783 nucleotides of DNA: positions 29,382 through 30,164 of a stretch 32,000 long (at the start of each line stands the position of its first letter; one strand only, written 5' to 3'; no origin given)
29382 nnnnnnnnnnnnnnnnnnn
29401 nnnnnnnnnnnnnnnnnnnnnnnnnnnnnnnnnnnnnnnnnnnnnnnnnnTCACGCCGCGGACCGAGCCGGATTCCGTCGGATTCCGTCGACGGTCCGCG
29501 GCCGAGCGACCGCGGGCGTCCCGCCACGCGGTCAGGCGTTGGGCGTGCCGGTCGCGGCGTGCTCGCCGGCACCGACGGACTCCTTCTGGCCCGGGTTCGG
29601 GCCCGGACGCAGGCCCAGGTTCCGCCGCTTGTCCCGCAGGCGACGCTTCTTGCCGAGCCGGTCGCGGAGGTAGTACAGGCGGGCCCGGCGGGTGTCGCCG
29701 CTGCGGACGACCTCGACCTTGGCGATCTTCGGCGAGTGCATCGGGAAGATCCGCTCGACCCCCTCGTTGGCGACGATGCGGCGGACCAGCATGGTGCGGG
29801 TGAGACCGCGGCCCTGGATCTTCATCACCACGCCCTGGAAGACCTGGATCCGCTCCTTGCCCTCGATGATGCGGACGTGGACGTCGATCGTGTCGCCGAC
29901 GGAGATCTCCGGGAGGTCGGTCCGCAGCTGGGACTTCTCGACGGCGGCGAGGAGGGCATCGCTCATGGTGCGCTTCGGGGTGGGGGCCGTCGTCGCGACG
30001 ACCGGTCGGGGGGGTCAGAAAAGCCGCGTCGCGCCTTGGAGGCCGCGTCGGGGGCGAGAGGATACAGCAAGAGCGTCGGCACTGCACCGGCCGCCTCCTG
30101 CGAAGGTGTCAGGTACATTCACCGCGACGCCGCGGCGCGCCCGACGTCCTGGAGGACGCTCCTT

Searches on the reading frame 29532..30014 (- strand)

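Call 11: search_protein_families(library=pfam, proteins=[window:29532-30014:-])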
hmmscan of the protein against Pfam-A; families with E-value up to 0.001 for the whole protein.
window:29532-30014:- (160 aa): 1 family
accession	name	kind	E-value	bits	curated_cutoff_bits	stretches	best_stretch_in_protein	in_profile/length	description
PF01245.26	Ribosomal_L19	-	2e-42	144.1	22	1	21-128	2-110/111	Ribosomal protein L19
